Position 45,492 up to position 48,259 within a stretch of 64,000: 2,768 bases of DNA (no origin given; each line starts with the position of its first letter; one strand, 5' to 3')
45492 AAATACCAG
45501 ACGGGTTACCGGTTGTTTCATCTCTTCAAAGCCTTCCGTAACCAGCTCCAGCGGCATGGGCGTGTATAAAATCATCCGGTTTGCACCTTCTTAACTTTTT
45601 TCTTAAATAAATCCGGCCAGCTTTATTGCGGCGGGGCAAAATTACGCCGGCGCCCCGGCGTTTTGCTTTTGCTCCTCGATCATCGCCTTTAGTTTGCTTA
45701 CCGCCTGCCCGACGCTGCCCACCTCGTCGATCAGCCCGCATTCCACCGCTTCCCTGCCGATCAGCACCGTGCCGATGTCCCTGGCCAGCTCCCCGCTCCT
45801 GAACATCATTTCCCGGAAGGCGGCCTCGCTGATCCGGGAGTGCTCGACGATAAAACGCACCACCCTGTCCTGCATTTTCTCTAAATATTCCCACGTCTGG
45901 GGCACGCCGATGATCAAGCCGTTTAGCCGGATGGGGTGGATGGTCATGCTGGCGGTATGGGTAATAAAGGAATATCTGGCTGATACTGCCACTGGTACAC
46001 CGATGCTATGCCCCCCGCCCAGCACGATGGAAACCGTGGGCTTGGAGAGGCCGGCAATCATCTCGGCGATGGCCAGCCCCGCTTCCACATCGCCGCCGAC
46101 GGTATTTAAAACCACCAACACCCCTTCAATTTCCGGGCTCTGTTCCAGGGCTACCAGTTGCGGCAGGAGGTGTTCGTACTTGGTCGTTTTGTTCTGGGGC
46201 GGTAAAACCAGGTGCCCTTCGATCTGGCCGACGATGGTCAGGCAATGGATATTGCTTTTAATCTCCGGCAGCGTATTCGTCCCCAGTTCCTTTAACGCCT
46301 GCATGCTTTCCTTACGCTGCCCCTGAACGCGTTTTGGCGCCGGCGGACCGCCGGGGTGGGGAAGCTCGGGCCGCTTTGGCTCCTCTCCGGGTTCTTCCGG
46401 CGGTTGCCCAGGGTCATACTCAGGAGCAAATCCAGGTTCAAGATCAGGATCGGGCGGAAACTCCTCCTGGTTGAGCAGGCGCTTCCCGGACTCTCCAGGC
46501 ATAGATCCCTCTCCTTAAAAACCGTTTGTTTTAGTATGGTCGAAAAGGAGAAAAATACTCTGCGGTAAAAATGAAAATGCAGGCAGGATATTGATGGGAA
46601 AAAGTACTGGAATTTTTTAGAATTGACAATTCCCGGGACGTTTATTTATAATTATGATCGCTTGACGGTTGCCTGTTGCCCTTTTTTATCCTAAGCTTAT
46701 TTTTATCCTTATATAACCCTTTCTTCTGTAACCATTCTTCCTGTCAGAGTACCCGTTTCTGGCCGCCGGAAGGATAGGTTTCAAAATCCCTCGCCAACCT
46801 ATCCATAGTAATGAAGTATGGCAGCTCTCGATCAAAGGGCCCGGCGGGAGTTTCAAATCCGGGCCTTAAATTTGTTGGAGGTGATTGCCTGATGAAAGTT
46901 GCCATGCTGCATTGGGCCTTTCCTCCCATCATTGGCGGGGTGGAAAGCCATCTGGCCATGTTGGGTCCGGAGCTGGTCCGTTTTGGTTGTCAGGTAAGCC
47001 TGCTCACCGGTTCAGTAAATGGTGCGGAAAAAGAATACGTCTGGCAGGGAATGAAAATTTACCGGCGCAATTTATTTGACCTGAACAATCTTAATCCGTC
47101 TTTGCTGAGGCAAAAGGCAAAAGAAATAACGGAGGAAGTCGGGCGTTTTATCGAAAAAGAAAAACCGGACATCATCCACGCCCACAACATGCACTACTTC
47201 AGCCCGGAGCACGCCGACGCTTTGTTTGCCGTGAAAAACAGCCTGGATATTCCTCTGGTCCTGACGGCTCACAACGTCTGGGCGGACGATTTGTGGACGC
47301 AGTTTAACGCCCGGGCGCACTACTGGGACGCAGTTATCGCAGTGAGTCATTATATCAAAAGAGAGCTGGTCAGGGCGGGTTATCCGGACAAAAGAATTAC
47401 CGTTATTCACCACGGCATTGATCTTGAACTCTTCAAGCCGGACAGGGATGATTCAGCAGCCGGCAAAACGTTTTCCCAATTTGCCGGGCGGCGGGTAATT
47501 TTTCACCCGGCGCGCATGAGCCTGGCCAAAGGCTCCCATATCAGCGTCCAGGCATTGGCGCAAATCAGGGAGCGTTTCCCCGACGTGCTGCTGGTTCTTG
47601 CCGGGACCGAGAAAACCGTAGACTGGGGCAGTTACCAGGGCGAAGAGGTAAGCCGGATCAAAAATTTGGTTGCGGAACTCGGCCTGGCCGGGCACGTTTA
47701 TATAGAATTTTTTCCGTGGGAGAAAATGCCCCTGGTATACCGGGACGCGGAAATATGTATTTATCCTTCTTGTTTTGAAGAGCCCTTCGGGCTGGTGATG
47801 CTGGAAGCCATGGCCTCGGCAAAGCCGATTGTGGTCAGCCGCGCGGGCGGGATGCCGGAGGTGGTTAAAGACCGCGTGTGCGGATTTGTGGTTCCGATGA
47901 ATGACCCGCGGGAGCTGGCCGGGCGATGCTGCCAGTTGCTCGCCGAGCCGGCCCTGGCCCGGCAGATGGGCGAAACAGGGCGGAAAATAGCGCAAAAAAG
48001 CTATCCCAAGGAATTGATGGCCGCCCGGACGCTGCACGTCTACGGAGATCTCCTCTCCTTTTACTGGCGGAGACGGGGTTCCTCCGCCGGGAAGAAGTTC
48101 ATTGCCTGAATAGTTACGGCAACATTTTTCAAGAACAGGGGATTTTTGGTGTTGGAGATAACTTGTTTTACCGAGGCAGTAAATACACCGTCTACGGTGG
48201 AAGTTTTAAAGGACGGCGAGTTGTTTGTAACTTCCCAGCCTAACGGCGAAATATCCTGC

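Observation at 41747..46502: Partial direct duplication of the sporulation module ylzJ-tepA brackets a 3-kb junk/accessory insert and shows a gene-conversion-like identity gradient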

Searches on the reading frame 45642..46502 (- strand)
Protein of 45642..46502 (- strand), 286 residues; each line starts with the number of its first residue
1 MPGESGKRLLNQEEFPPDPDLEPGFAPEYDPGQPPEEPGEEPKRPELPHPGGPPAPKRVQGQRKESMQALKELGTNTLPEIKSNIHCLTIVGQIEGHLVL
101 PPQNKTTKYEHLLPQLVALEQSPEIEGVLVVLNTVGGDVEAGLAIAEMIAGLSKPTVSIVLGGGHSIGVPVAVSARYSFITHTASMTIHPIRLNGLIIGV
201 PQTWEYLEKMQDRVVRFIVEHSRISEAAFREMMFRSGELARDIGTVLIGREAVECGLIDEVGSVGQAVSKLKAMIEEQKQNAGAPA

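Call 9: search_protein_families(library=pfam, proteins=[window:45642-46502:-], max_evalue=0.01)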
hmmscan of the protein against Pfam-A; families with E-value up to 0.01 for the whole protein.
window:45642-46502:- (286 aa): 3 families
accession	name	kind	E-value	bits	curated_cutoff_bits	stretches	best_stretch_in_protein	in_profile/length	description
PF00574.28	CLP_protease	-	2.4e-23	83.4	20.2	1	89-262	8-179/182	Clp protease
PF01343.23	Peptidase_S49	-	0.004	17.6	24.9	1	240-273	118-149/154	Peptidase family S49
PF25145.1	NfeD1b_N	-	0.007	16.4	40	0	125-187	31-93/189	NfeD1b, N-terminal domain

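Call 10: find_encoding_contigs(protein=window:45642-46502:-, flank=10000, max_places=6)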
Protein window:45642-46502:- (286 aa): no gene with exactly this product is on record in the collection.

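Call 11: find_related_loci(query=window:45642-46502:-, collection=genome_contigs, flank=10000)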
Query window:45642-46502:- (286 aa) in genome_contigs; peptide patterns used: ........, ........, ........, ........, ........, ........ (x = any residue, [..] = any of these).
600 stretches matched a pattern (row limit reached: there are more); 579 encode a relative of the query (tblastn E <= 1e-3); the best 80 are kept; 80 distinct loci.
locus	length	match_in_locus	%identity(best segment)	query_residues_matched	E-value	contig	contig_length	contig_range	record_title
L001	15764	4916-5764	94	1-281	7e-168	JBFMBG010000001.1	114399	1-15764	MAG: Bacillota bacterium isolate MAG158 MAG158_1, whole genome shotgun sequence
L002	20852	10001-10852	66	9-284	2e-119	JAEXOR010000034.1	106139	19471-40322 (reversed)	MAG: Bacillota bacterium isolate OH_HBrB_152 k127_828444, whole genome shotgun sequence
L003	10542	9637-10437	69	20-281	4e-117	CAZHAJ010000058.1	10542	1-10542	MAG TPA_asm: uncultured Peptococcaceae bacterium isolate binchicken_co168_210 genome assembly, contig: NODE_10596_length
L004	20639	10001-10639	77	63-275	2e-111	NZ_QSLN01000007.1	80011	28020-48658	Ammonifex thiophilus strain SR NODE_7_length_80011_cov_35.347904, whole genome shotgun sequence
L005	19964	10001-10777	65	18-281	1e-110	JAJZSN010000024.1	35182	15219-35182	MAG: Bacillota bacterium isolate SKS3.bin3 NODE_1699_length_35182_cov_2.011810, whole genome shotgun sequence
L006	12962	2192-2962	65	28-279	3e-110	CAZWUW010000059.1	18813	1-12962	MAG TPA_asm: uncultured Eubacteriales bacterium isolate SRP302447_co1_816 genome assembly, contig: NODE_7826_length_1881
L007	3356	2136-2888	67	28-283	2e-112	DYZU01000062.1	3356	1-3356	MAG TPA_asm: Thermincola sp. isolate AfrMine_TT107_49_105 k141_19025, whole genome shotgun sequence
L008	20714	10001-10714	68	41-280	9e-109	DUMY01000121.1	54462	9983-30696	MAG TPA_asm: Syntrophomonadaceae bacterium isolate AS05jafATM_105 37744_AS05, whole genome shotgun sequence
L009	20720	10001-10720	68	40-280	3e-108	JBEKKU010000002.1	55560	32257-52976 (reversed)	MAG: Thermacetogeniaceae bacterium isolate SPRUCE 354 SPRUCE_354_2, whole genome shotgun sequence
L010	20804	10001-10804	63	20-283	1e-107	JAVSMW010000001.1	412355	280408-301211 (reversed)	MAG: Thermincola sp. isolate NRBC_bin_10V2 Thermincola_NRBC_Contig_01, whole genome shotgun sequence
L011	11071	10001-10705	64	28-278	4e-107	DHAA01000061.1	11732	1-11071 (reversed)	MAG TPA_asm: Thermacetogenium sp. UBA4966 UBA4966_contig_1756, whole genome shotgun sequence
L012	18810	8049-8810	64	29-283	2e-106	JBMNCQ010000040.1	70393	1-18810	MAG: Peptococcaceae bacterium isolate Bins.048 NODE_886, whole genome shotgun sequence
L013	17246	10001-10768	64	35-286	3e-105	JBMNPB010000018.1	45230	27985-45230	MAG: bacterium isolate SBF912SR1HQ0025 scaffold_2176_c1, whole genome shotgun sequence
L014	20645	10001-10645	74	70-283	2e-105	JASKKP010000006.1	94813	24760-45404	MAG: Bacillota bacterium isolate DJKA57_NP-J24_bin.10 scaffold_8, whole genome shotgun sequence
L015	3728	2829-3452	72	67-274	3e-105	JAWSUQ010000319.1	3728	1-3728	MAG: Bacillota bacterium isolate B4G8CH4-15 NODE_319_length_3728_cov_2.675979, whole genome shotgun sequence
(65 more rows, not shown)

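Call 29: find_related_loci(query=window:45642-46502:-, collection=metagenome_contigs, flank=8000)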
Query window:45642-46502:- (286 aa) in metagenome_contigs; peptide patterns used: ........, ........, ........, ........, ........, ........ (x = any residue, [..] = any of these).
600 stretches matched a pattern (row limit reached: there are more); 561 encode a relative of the query (tblastn E <= 1e-3); the best 80 are kept; 80 distinct loci.
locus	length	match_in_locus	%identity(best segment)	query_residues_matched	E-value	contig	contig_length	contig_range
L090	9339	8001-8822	66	5-281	1e-122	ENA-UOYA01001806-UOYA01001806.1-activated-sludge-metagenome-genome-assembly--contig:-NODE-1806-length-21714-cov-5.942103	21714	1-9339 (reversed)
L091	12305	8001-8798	69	20-283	1e-120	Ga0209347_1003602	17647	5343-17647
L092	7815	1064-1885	66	5-281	4e-118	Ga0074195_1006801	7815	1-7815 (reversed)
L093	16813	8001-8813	66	6-279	1e-117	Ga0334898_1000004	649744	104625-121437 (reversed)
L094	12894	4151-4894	69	14-280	2e-117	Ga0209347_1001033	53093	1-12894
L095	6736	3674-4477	66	5-284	2e-116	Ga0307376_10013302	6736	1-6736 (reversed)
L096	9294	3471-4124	72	62-279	6e-110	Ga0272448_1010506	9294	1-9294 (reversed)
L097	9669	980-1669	70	54-282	1e-108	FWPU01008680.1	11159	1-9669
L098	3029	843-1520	70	54-281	3e-111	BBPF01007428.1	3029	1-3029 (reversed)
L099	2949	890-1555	70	62-283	1e-111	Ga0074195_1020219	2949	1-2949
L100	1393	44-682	75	67-279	4e-115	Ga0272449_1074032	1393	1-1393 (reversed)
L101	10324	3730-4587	60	2-283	2e-105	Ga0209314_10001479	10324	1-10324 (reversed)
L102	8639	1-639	73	67-279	1e-104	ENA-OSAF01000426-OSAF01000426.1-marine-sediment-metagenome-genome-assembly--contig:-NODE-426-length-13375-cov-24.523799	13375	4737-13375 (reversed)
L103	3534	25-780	61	17-285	7e-105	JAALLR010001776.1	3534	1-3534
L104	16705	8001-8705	65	45-281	8e-103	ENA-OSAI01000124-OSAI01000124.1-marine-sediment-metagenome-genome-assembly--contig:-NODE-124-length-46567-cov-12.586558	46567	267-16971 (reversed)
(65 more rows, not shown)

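Call 33: search_protein_families(library=ncbifam, proteins=[window:45642-46502:-], max_evalue=0.1)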
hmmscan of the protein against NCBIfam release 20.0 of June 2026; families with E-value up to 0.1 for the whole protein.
window:45642-46502:- (286 aa): 12 families
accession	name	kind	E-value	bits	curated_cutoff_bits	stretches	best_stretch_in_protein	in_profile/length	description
NF045542.1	Clp_rel_HeadMat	equivalog_domain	2.9e-09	37.1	120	1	88-261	3-165/165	head maturation protease, ClpP-related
TIGR00706.1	SppA_dom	equivalog_domain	7.1e-07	29.1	155.45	1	107-182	14-91/208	signal peptide peptidase SppA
NF045540.1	scaf_prot_MCP1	exception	2.9e-06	26.3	475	1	124-274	29-173/652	ClpP-like prohead protease/major capsid protein fusion protein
NF009205.0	PRK12553.1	subfamily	2.7e-05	23.9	228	1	111-261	53-201/211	ATP-dependent Clp protease proteolytic subunit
NF011089.0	PRK14512.1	equivalog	0.0006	19.6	251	1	110-176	43-109/200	ATP-dependent Clp protease proteolytic subunit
NF001368.0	PRK00277.1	subfamily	0.0031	17.4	249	1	111-261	48-194/203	ATP-dependent Clp protease proteolytic subunit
TIGR00705.1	SppA_67K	equivalog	0.0072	14.7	311.45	1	244-280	494-530/590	signal peptide peptidase SppA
NF011090.0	PRK14513.1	equivalog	0.0086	15.9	347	1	114-171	46-103/201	ATP-dependent Clp protease proteolytic subunit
TIGR00493.1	clpP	equivalog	0.0093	15.7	308.6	1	108-170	40-102/192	ATP-dependent Clp endopeptidase proteolytic subunit ClpP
NF008195.0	PRK10949.1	equivalog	0.035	12.3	746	0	244-272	509-537/618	signal peptide peptidase SppA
NF007151.0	PRK09585.3-6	equivalog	0.048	12.4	599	1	205-279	52-125/396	anhydro-N-acetylmuramic acid kinase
TIGR01719.1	euk_UDPppase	equivalog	0.082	12.2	249.95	0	80-117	240-277/287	uridine phosphorylase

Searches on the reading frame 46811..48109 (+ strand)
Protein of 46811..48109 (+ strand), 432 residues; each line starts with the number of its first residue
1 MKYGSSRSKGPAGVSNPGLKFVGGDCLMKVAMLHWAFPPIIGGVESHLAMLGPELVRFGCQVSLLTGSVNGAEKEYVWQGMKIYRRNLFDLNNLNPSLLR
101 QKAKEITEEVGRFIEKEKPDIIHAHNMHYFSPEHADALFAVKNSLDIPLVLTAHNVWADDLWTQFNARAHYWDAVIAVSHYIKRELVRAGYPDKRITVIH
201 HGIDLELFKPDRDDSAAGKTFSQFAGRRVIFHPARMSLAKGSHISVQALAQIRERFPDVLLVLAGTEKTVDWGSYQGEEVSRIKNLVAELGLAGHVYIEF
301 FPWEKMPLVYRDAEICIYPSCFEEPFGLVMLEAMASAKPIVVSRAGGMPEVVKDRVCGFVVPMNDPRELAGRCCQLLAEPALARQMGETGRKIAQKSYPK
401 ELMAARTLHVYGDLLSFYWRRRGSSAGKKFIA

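Call 9: search_protein_families(library=pfam, proteins=[window:46811-48109:+], max_evalue=0.01)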
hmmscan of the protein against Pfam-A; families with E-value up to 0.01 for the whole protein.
window:46811-48109:+ (432 aa): 7 families
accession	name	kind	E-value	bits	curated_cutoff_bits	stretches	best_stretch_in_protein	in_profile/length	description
PF00534.26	Glycos_transf_1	-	1.9e-33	115.8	26.4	1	226-392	14-171/172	Glycosyl transferases group 1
PF13439.12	Glyco_transf_4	-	5e-29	101.9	28.5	1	41-206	1-169/170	Glycosyltransferase Family 4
PF13692.12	Glyco_trans_1_4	-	3e-25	89.6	27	1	228-378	2-141/142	Glycosyl transferases group 1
PF13579.12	Glyco_trans_4_4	-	3.9e-15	57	29.7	1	42-201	1-157/158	Glycosyl transferase 4-like domain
PF20706.3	GT4-conflict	-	1.2e-07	31.5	26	1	175-365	150-338/385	Family 4 Glycosyltransferase in conflict systems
PF13524.12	Glyco_trans_1_2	-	0.001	19.5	25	1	261-398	17-133/144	Glycosyl transferase-like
PF08323.17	Glyco_transf_5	-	0.0066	16.6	22.7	0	83-159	97-171/239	Starch synthase catalytic domain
